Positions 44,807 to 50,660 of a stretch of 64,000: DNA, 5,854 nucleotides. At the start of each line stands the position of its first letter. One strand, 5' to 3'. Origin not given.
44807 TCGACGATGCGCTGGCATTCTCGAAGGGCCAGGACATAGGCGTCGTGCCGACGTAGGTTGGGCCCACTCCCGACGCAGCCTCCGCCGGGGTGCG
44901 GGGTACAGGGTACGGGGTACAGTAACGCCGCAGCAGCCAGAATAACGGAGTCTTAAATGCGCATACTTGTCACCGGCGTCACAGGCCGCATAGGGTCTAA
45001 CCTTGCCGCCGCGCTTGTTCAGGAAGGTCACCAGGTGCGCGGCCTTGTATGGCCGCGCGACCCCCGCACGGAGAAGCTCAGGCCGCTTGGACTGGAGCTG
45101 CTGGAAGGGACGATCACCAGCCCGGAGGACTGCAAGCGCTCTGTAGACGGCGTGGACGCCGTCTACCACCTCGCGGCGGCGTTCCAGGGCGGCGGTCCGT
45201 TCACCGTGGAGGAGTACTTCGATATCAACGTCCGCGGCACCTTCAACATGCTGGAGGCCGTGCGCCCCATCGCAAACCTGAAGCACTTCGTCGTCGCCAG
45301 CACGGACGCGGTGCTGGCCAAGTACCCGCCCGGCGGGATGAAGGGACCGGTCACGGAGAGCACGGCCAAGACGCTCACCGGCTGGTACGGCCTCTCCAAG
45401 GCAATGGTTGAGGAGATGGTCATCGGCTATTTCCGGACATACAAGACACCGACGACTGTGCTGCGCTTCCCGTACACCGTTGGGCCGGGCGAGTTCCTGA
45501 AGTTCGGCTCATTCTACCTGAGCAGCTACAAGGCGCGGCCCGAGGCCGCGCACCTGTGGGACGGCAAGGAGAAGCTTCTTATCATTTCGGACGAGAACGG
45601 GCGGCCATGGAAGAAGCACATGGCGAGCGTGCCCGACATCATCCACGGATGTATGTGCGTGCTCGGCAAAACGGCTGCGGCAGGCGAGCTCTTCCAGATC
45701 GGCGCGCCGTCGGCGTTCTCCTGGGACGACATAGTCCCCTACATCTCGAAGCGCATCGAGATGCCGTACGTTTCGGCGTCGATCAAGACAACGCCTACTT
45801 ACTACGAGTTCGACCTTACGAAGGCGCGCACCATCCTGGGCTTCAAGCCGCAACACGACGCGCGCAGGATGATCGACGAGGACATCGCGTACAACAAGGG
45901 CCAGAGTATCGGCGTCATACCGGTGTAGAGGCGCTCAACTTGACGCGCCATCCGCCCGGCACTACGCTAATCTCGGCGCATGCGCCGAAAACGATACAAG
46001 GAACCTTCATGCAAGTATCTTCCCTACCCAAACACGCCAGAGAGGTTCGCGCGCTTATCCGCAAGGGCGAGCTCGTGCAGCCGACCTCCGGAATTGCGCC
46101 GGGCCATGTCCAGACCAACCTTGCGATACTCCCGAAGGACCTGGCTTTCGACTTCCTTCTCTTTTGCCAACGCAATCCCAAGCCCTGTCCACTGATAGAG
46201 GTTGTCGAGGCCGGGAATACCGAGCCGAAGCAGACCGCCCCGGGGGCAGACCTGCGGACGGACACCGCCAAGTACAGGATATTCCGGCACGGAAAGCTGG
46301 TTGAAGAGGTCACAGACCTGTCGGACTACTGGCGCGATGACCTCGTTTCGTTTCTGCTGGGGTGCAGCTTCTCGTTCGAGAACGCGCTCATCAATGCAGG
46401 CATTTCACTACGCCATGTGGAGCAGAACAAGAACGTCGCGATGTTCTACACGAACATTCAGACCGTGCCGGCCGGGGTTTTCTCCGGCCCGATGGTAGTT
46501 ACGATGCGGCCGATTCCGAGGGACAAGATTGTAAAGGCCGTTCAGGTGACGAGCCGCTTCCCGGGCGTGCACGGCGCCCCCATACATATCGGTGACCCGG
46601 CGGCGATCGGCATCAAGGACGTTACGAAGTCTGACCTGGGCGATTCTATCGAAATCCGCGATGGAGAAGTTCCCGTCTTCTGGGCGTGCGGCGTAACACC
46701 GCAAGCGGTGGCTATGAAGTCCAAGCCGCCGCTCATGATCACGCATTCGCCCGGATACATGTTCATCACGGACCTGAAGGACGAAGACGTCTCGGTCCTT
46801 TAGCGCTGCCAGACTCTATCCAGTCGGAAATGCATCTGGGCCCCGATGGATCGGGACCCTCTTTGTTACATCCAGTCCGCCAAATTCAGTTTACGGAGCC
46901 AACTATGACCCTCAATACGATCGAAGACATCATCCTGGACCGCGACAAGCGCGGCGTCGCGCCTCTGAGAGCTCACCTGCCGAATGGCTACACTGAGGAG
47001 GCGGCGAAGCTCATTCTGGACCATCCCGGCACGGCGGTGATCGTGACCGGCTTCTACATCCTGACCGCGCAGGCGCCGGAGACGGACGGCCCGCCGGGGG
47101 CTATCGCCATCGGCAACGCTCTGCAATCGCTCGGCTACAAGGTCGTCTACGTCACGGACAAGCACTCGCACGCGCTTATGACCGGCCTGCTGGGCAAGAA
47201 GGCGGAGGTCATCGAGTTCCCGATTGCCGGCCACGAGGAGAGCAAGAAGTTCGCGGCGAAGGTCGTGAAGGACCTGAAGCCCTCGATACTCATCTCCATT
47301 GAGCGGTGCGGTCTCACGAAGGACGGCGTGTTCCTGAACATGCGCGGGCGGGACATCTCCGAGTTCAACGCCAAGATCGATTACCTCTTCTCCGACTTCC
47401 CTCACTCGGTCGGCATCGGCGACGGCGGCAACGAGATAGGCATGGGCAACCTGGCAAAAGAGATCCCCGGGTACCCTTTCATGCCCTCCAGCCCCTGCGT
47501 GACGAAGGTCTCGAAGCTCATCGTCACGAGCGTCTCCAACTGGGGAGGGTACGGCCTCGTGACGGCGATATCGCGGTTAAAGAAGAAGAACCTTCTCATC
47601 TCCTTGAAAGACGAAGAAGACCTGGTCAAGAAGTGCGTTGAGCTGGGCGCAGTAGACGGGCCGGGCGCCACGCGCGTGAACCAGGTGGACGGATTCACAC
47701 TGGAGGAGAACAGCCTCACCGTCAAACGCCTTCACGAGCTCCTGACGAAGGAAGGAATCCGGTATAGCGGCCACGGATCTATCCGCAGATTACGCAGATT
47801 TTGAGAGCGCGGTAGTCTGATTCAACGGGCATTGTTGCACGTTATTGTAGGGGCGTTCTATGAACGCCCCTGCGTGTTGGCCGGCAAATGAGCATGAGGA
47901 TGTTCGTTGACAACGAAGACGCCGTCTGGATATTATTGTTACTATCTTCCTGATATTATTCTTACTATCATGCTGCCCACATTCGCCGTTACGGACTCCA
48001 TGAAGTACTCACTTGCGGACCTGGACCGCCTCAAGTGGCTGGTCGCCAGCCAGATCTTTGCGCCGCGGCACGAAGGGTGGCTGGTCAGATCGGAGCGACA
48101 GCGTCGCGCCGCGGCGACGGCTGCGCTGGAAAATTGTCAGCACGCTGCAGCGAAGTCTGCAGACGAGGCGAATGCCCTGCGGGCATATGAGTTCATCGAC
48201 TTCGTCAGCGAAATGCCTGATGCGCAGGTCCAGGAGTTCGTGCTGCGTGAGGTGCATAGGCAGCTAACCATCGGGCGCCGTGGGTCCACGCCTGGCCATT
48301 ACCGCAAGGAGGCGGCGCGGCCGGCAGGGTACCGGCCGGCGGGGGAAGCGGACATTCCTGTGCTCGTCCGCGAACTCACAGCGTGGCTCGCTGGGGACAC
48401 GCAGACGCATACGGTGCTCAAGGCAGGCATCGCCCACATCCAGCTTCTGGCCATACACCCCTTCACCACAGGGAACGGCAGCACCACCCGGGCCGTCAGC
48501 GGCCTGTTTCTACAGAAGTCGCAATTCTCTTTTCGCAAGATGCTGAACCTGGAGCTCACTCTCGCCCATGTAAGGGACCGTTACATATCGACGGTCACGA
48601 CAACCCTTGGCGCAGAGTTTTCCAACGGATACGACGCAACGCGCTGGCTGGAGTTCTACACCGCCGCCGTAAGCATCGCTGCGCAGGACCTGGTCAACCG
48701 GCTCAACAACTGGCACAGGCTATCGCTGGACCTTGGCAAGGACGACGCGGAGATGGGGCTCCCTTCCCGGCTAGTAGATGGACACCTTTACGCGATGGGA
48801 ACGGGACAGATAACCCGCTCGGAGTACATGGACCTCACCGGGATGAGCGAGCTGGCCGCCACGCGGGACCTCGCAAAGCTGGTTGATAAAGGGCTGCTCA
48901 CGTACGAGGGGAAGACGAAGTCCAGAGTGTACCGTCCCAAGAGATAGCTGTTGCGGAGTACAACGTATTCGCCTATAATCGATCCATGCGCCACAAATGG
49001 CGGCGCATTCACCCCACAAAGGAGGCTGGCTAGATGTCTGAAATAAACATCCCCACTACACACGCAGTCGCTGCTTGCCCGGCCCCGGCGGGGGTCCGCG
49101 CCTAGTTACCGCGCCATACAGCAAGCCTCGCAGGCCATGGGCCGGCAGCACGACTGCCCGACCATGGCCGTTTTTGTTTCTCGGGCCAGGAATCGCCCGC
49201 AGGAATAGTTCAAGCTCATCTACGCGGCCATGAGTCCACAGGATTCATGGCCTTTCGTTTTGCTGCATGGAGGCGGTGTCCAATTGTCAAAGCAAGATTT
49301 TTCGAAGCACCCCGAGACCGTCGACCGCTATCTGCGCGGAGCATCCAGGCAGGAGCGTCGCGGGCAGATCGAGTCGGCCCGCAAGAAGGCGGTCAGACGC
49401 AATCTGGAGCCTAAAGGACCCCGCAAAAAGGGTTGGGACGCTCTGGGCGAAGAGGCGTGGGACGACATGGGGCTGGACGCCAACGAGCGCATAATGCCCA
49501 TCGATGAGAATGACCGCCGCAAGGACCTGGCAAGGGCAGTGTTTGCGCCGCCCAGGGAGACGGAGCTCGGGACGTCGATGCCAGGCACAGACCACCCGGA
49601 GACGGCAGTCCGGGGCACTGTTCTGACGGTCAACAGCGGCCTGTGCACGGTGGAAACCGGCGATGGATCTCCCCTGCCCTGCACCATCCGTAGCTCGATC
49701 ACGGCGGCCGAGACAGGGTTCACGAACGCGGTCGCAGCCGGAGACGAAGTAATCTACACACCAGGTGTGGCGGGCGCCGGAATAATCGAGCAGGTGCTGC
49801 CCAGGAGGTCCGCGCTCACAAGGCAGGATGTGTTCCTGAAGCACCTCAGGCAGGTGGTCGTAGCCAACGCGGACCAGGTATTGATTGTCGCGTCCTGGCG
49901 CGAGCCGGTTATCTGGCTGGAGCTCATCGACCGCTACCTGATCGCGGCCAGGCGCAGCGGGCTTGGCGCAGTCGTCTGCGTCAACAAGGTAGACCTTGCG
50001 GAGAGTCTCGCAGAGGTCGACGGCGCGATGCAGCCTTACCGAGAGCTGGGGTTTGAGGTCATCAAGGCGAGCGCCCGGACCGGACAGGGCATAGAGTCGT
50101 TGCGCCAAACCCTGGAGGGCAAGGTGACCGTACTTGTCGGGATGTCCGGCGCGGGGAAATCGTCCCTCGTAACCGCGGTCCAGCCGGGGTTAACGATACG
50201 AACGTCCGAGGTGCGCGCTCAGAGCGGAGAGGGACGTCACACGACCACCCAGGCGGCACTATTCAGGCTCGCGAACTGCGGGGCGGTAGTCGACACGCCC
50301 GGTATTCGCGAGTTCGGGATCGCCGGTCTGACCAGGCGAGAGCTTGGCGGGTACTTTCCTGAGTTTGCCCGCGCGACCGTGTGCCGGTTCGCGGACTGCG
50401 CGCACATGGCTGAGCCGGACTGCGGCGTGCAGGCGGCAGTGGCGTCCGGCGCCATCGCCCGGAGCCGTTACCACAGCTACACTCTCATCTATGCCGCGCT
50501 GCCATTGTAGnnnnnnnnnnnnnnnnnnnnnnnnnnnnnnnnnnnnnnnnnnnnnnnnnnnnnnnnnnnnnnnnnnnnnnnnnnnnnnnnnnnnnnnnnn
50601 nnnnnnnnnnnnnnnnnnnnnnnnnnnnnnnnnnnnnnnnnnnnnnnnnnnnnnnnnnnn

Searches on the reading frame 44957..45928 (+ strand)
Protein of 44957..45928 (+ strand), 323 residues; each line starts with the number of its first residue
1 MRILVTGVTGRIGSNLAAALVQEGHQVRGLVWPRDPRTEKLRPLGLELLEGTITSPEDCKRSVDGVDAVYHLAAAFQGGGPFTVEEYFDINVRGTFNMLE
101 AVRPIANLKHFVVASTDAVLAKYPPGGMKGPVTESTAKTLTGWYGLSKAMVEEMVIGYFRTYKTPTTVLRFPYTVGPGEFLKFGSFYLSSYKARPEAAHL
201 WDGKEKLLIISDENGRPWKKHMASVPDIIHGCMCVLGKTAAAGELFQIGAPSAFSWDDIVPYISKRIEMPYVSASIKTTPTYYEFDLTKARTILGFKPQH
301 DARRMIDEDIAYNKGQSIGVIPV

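Call 57: search_protein_families(library=pfam, proteins=[window:44957-45928:+], max_evalue=0.00001)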
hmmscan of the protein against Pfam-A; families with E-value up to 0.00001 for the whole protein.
window:44957-45928:+ (323 aa): 7 families
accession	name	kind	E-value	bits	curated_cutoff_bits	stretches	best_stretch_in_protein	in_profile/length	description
PF01370.27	Epimerase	-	7.9e-32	111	20.9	1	3-249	1-240/240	NAD dependent epimerase/dehydratase family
PF16363.11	GDP_Man_Dehyd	-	1.8e-24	87.2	27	1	4-307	1-330/332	GDP-mannose 4,6 dehydratase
PF01073.25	3Beta_HSD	-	8.5e-14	51.7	22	1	4-157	1-159/280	3-beta hydroxysteroid dehydrogenase/isomerase family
PF07993.18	NAD_binding_4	-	1.3e-13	51.2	20.1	1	55-176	78-209/258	Male sterility protein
PF13460.12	NAD_binding_10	-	1.4e-11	45.1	27.2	1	7-122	1-104/184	NAD(P)H-binding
PF05368.20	NmrA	-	7.3e-10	39.4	27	1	2-115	4-106/298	NmrA-like family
PF04321.23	RmlD_sub_bind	-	1.1e-07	31.7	27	1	1-175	1-152/287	RmlD substrate binding domain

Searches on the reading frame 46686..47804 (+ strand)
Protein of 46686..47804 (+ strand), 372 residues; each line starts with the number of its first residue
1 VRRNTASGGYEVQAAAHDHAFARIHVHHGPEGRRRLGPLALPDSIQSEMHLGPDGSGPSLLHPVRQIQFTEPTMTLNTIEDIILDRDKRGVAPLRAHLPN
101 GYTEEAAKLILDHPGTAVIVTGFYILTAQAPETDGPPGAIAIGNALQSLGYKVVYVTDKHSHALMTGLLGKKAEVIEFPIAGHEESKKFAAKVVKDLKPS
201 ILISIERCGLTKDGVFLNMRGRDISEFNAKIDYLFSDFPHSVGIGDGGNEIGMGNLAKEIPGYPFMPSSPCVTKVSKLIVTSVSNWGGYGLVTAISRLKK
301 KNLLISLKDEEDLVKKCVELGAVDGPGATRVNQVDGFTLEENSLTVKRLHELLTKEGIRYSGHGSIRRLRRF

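Call 4: search_protein_families(library=pfam, proteins=[window:46686-47804:+], max_evalue=0.01)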
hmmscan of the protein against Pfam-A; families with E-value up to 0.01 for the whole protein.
window:46686-47804:+ (372 aa): 1 family
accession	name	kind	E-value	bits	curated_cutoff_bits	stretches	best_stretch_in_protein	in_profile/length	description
PF14336.11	GLUCM-like_C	-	2.3e-71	241.1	27.9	1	86-349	7-290/291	D-glutamate cyclase-like, C-terminal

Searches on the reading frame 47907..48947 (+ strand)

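Call 4: search_protein_families(library=pfam, proteins=[window:47907-48947:+], max_evalue=0.01)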
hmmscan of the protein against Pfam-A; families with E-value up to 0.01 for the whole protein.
window:47907-48947:+ (346 aa): 2 families
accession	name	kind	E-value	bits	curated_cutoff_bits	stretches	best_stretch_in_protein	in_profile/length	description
PF02661.23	Fic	-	6.9e-13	49.7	24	1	112-202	6-93/93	Fic/DOC family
PF22168.2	DIP2311-like_C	-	0.00051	20.7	27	1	299-345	17-63/63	Transcriptional regulator DIP2311-like, C-terminal domain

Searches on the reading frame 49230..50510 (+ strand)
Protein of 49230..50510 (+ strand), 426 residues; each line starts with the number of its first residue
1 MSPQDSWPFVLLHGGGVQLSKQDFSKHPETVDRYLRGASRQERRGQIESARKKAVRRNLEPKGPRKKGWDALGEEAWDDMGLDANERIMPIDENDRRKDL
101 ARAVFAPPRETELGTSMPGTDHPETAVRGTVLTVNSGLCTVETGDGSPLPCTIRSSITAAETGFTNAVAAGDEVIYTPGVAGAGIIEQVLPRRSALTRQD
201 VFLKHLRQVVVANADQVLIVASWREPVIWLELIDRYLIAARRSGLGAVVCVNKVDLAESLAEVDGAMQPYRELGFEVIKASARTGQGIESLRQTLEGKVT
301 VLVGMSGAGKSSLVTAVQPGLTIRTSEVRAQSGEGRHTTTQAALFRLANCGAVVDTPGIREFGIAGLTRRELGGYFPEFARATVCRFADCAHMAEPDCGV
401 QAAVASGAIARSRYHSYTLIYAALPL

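Call 4: search_protein_families(library=pfam, proteins=[window:49230-50510:+], max_evalue=0.01)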
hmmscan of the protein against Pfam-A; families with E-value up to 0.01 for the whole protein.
window:49230-50510:+ (426 aa): 7 families
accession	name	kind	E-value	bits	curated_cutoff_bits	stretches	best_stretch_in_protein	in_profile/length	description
PF03193.22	RsgA_GTPase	-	1.1e-52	178.8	30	1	189-364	1-173/174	RsgA GTPase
PF20703.3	nSTAND1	-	0.00024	21.3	27.1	1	288-326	23-59/379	Novel STAND NTPase 1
PF01926.29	MMR_HSR1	-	0.00034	21.1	21.9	1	301-360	3-58/113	50S ribosome-binding GTPase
PF13555.12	AAA_29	-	0.00079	19.6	27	1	289-319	15-44/61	P-loop containing region of AAA domain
PF02421.24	FeoB_N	-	0.00093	19.2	27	0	244-294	105-155/156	Ferrous iron transport protein B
PF00009.33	GTP_EFTU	-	0.0013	18.8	26.5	0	235-296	112-183/188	Elongation factor Tu GTP binding domain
PF00005.33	ABC_tran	-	0.0034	18.4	25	1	296-328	10-42/137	ABC transporter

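Call 79: find_homologous_proteins(query=window:49230-50510:+, max_evalue=1e-60)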
Query window:49230-50510:+ (426 aa): 1577 proteins with E <= 1e-60 among 8000 candidates; the best 120 are listed.
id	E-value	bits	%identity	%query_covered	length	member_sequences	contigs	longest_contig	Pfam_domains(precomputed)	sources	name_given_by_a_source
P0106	2.4e-267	904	100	96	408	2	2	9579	PF03193.23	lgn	-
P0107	3.4e-135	469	58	92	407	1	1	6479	PF03193.23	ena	-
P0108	4.4e-130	452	54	96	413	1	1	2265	PF03193.23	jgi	jgi:ribosome biogenesis GTPase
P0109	1.0e-128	448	54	96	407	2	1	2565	PF16745.12,PF03193.23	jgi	jgi:ribosome biogenesis GTPase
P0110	4.9e-128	446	55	92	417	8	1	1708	PF02421.25,PF03193.23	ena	-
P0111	1.5e-127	444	55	93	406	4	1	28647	PF03193.23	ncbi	-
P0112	9.7e-126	438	54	91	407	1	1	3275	PF03193.23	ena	-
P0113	1.8e-125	437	54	95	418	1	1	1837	PF02421.25,PF03193.23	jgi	jgi:ribosome biogenesis GTPase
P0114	1.9e-125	437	51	93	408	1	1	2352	PF16745.12,PF03193.23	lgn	-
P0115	2.7e-125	437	54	96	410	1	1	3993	PF03193.23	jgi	jgi:ribosome biogenesis GTPase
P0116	5.2e-125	436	52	93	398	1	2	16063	PF01926.30,PF03193.23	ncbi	-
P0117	6.8e-125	435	52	95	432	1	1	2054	PF01926.30,PF03193.23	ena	-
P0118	8.9e-125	435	54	92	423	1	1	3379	PF02421.25,PF03193.23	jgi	jgi:ribosome biogenesis GTPase / thiamine phosphate phosphatase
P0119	1.1e-124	435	52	96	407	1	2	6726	PF16745.12,PF03193.23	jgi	jgi:ribosome biogenesis GTPase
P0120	1.7e-124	434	53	95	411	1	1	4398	PF03193.23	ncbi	-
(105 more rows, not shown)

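Call 80: find_encoding_contigs(protein=P0111, flank=6000, max_places=2)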
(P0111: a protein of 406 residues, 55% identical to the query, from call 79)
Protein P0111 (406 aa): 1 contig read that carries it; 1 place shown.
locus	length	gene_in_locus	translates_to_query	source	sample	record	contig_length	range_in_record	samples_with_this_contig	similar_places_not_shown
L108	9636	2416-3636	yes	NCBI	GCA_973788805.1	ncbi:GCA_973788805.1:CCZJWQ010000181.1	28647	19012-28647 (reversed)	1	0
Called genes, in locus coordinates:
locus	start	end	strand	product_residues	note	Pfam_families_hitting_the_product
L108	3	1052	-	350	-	?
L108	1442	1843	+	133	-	-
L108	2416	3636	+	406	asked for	PF03193:RsgA_GTPase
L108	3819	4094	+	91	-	-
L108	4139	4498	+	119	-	PF04255:DUF433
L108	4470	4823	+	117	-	PF18480:DUF5615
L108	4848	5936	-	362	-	PF10282:Lactonase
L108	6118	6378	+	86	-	-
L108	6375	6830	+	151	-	-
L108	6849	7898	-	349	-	PF18306:LDcluster4, PF03641:Lysine_decarbox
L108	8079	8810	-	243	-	PF00300:His_Phos_1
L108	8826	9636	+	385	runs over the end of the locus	PF02746:MR_MLE_N, PF13378:MR_MLE_C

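Call 81: find_encoding_contigs(protein=P0107, flank=6000, max_places=2)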
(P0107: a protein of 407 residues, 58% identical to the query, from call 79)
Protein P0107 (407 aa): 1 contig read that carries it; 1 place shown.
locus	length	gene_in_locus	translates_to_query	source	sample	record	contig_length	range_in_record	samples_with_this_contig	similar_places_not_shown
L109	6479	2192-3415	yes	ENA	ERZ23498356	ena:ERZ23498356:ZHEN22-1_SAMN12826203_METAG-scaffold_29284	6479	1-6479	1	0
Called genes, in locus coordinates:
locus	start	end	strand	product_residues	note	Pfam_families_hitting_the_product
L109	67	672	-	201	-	PF02660:G3P_acyltransf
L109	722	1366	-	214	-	-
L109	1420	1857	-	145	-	PF01220:DHquinase_II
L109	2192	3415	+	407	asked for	PF03193:RsgA_GTPase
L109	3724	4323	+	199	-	PF02585:PIG-L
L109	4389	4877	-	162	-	PF01243:PNPOx_N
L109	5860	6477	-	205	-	?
